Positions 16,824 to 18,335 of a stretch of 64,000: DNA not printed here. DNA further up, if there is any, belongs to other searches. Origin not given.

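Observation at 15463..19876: Orphan, translationally coupled three-gene operon: membrane GNAT, kinase-like protein, 503-aa helical protein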

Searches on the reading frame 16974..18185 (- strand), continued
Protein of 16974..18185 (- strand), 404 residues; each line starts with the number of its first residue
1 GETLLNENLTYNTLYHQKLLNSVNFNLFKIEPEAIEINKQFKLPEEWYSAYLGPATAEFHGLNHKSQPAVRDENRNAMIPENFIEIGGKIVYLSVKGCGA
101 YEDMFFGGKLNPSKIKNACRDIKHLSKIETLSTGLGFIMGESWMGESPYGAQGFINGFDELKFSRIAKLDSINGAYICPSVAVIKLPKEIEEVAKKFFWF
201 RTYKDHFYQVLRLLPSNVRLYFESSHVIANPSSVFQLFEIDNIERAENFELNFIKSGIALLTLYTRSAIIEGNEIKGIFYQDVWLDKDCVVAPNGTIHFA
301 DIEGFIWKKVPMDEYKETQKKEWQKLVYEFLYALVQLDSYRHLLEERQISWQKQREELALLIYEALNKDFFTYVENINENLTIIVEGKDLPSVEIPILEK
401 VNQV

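Call 46: find_related_loci(query=A1, collection=genome_contigs, flank=6000)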
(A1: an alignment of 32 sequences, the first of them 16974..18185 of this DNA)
Query A1 (404 aa) in genome_contigs; peptide patterns used: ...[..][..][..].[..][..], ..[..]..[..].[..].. (x = any residue, [..] = any of these).
172 stretches matched a pattern; 108 encode a relative of the query (tblastn E <= 1e-3); the best 80 are kept; 80 distinct loci.
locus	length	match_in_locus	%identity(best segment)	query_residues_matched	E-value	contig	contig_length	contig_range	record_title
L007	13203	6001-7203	90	1-401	0e+0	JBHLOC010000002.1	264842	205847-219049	MAG: Promethearchaeota archaeon isolate DZ3M.111 DZ3M.111@32, whole genome shotgun sequence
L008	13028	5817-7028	89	1-404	0e+0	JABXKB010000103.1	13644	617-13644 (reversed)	MAG: Promethearchaeota archaeon isolate Hel_238_bin13 contig-145_9263, whole genome shotgun sequence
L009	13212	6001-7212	83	1-404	0e+0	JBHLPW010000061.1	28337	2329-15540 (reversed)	MAG: Promethearchaeota archaeon isolate H3B.172 H3B.172@3056, whole genome shotgun sequence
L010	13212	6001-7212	83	1-404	0e+0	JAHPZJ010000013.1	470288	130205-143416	MAG: Promethearchaeota archaeon isolate LW60_5 NODE_21_length_470288_cov_15.560080, whole genome shotgun sequence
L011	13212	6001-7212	83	1-404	0e+0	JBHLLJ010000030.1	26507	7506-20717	MAG: Candidatus Hermodarchaeota archaeon isolate DZ1M.436 DZ1M.436@6019, whole genome shotgun sequence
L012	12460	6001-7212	82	1-404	0e+0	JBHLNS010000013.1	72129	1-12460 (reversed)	MAG: Promethearchaeota archaeon isolate DZ2S.372 DZ2S.372@867, whole genome shotgun sequence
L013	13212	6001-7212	85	1-404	0e+0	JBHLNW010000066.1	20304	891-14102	MAG: Promethearchaeota archaeon isolate DZ2S.393 DZ2S.393@8083, whole genome shotgun sequence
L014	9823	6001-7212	78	1-404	0e+0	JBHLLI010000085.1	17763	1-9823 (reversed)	MAG: Candidatus Hermodarchaeota archaeon isolate DZ1M.434 DZ1M.434@11534, whole genome shotgun sequence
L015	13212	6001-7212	68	1-401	0e+0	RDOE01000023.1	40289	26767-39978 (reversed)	MAG: Promethearchaeota archaeon isolate SZ_4_bin8.338 NODE_23_length_40289_cov_2.730677, whole genome shotgun sequence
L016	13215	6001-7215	65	1-404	0e+0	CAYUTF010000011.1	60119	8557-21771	MAG TPA_asm: uncultured archaeon isolate binchicken_co196_315 genome assembly, contig: NODE_465_length_60119_cov_14.5195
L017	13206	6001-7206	64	1-402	0e+0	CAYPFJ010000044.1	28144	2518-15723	MAG TPA_asm: uncultured archaeon isolate SRP185410_co2_266 genome assembly, contig: NODE_1798_length_28144_cov_9.684289,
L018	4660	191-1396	64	1-402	0e+0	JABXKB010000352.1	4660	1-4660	MAG: Promethearchaeota archaeon isolate Hel_238_bin13 contig-145_55461, whole genome shotgun sequence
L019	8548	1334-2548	63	1-404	2e-180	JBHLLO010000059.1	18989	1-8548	MAG: Candidatus Hermodarchaeota archaeon isolate DZ1M.51 DZ1M.51@10366, whole genome shotgun sequence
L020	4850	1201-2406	64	1-402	0e+0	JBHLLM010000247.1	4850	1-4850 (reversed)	MAG: Candidatus Hermodarchaeota archaeon isolate DZ1M.447 DZ1M.447@96276, whole genome shotgun sequence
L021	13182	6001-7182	67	8-401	6e-179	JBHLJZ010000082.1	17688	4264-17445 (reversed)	MAG: Candidatus Hodarchaeota archaeon isolate DZ1B.201 DZ1B.201@9218, whole genome shotgun sequence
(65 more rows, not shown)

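Call 49: search_protein_families(library=padloc, proteins=[window:16974-18185:-], max_evalue=0.1)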
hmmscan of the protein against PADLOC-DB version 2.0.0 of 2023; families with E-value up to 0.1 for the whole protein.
window:16974-18185:- (404 aa): 0 families

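Call 51: search_protein_families(library=pfam, alignment_id=A1, max_evalue=10)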
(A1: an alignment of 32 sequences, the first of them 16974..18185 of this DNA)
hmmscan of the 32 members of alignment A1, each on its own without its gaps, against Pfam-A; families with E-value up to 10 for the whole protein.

A. member 1, window:16974-18185:- (404 aa): 1 family
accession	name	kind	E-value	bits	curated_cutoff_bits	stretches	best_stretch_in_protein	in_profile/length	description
PF21379.2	Gp6-like_1st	-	0.048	13.9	27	1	4-28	31-55/74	Baseplate wedge protein gp6-like, helical domain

B. families by the number of members that match (of 32 scanned): 9 families
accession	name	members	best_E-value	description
PF09292.15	Neil1-DNA_bind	1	0.018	Endonuclease VIII-like 1, DNA bind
PF24635.1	DUF7632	1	0.026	Domain of unknown function (DUF7632)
PF21379.2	Gp6-like_1st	1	0.048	Baseplate wedge protein gp6-like, helical domain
PF14542.12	Acetyltransf_CG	1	0.05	GCN5-related N-acetyl-transferase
PF10807.14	DUF2541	1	0.061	Domain of unknown function (DUF2541)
PF00374.24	NiFeSe_Hases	1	0.085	Nickel-dependent hydrogenase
PF20876.2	VipE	1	0.15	Effector protein VipE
PF00780.28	CNH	1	0.19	CNH domain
PF05819.16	NolX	1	0.24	NolX protein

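Call 57: fold_search(model_id=the predicted structure, library=viral)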
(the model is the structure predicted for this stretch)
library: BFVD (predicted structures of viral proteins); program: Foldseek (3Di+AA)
matches with E <= 10: 438; with E <= 0.001: 0
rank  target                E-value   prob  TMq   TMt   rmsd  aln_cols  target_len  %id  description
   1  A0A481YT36            4.5e-02  0.47  0.22  0.35  11.0       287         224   10  non-specific serine/threonine protein kinase [Marseillevirus LCMAC102]
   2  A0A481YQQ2            4.5e-02  0.47  0.21  0.24   9.5       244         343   11  Protein kinase domain-containing protein [Marseillevirus LCMAC101]
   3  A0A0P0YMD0            4.7e-02  0.30  0.24  0.15  15.7       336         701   12  (no name in the UniProt tables at hand)
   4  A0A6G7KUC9            4.7e-02  0.20  0.22  0.23  21.3       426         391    8  Serine/threonine-protein kinase 1 [African swine fever virus]
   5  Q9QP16                5.6e-02  0.33  0.21  0.19  15.2       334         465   12  Protein kinase [Infectious laryngotracheitis virus]
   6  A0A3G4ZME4            6.3e-02  0.25  0.24  0.18  14.2       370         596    9  Serine/threonine protein kinase [Terrestrivirus sp.]
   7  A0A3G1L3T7            7.1e-02  0.23  0.19  0.23  12.8       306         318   10  APH-like putative serine/threonine kinase [Synechococcus phage S-CBWM1]
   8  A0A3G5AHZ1            9.4e-02  0.47  0.23  0.17   7.9       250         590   12  CMGC/MAPK protein kinase [Sylvanvirus sp.]
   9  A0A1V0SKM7            9.4e-02  0.35  0.25  0.26  10.6       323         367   12  non-specific serine/threonine protein kinase [Klosneuvirus KNV1]
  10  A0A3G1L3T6            1.2e-01  0.47  0.29  0.40  10.6       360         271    8  ChoK-like putative serine/threonine kinase [Synechococcus phage S-CBWM1]
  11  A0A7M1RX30            1.7e-01  0.01  0.08  0.04  44.3       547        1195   10  Portal protein [uncultured phage cr118_1]
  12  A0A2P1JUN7            2.1e-01  0.14  0.23  0.22  15.8       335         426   10  Protein kinase [Bacillus phage Anath]
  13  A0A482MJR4            2.4e-01  0.11  0.12  0.06  18.2       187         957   10  Uncharacterized protein [Nodularia phage vB_NspS-kac68v161]
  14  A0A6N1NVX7            3.0e-01  0.20  0.24  0.18   9.4       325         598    7  Serine/threonine-protein kinase Nek1 [Tupanvirus soda lake]
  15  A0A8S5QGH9            3.2e-01  0.02  0.09  0.06  24.0       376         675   12  Uncharacterized protein [Myoviridae sp. ctdNl2]
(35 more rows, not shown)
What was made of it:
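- On Protein-kinase-like (PKL) fold superfamily (g2): The top BFVD hits are viral kinases at E 0.045 or weaker (call 57).
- The viral Foldseek hits include APH-like and ChoK-like proteins (call 57).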

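Call 71: find_encoding_contigs(protein=P0343, flank=6000, max_places=1)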
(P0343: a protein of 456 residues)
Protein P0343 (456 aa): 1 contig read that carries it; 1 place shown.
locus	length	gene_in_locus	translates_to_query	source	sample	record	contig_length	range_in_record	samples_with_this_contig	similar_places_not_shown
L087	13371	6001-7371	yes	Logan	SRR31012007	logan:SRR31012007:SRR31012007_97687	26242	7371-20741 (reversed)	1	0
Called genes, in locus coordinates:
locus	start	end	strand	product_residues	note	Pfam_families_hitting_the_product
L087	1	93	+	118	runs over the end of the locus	-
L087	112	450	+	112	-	-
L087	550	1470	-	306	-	-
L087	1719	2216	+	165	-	-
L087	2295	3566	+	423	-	PF00675:Peptidase_M16, PF05193:Peptidase_M16_C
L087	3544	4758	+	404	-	PF00675:Peptidase_M16 (faint), PF05193:Peptidase_M16_C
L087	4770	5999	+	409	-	-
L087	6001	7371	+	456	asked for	-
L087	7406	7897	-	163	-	-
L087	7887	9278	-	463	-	PF01406:tRNA-synt_1e, PF09334:tRNA-synt_1g (faint), PF09190:DALR_2 (weak)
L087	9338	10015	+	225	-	-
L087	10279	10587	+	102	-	PF00096:zf-C2H2 (faint), PF12171:zf-C2H2_jaz (faint), PF12874:zf-met (faint), PF13894:zf-C2H2_4 (faint), PF13912:zf-C2H2_6 (faint), PF24560:zf-C2H2_OTU1_C (faint)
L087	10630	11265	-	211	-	PF09335:VTT_dom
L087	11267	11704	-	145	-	PF03946:Ribosomal_L11_N, PF00298:Ribosomal_L11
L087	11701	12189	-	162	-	PF03439:Spt5-NGN, PF23291:KOW4_SPT5 (faint), PF00467:KOW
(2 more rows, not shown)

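Call 72: find_encoding_contigs(protein=P0369, flank=6000, max_places=1)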
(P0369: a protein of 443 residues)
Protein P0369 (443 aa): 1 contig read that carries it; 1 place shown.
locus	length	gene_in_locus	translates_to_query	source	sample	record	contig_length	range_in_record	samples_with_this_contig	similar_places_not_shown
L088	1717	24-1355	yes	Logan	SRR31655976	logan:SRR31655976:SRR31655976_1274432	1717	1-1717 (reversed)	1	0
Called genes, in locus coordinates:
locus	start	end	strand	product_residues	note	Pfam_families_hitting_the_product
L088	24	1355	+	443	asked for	-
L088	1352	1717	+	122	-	?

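Call 73: find_encoding_contigs(protein=P0328, flank=6000, max_places=1)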
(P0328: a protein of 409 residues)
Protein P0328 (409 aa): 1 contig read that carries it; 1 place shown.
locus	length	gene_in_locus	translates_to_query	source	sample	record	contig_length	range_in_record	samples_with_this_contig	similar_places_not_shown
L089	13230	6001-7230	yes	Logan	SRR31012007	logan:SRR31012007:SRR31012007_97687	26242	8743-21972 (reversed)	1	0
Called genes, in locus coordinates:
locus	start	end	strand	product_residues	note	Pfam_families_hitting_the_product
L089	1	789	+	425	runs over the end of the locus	PF13173:AAA_14, PF13635:DUF4143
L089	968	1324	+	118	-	-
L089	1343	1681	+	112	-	-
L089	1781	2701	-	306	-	-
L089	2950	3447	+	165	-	-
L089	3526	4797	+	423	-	PF00675:Peptidase_M16, PF05193:Peptidase_M16_C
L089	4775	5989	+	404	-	PF00675:Peptidase_M16 (faint), PF05193:Peptidase_M16_C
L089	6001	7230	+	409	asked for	-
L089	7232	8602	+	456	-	-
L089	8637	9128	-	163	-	-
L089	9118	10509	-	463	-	PF01406:tRNA-synt_1e, PF09334:tRNA-synt_1g (faint), PF09190:DALR_2 (weak)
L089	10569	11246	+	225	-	-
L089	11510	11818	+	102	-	PF00096:zf-C2H2 (faint), PF12171:zf-C2H2_jaz (faint), PF12874:zf-met (faint), PF13894:zf-C2H2_4 (faint), PF13912:zf-C2H2_6 (faint), PF24560:zf-C2H2_OTU1_C (faint)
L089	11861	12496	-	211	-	PF09335:VTT_dom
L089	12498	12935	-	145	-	PF03946:Ribosomal_L11_N, PF00298:Ribosomal_L11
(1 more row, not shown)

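Call 74: find_encoding_contigs(protein=P0340, flank=6000, max_places=2)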
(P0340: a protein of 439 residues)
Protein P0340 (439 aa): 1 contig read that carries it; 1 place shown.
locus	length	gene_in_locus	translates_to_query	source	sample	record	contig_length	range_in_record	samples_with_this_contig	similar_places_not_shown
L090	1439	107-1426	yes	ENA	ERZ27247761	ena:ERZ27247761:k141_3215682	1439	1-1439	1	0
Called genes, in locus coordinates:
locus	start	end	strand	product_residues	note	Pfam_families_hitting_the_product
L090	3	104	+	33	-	?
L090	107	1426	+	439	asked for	-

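Call 75: find_encoding_contigs(protein=P0353, flank=6000, max_places=2)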
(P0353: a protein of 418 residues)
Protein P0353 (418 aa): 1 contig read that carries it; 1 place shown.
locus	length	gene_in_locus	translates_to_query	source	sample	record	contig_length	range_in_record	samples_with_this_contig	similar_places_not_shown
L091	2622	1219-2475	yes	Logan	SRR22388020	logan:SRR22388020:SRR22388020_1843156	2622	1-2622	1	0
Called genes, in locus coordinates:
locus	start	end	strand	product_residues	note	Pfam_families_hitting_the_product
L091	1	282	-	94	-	?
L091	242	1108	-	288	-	PF01478:Peptidase_A24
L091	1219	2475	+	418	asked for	-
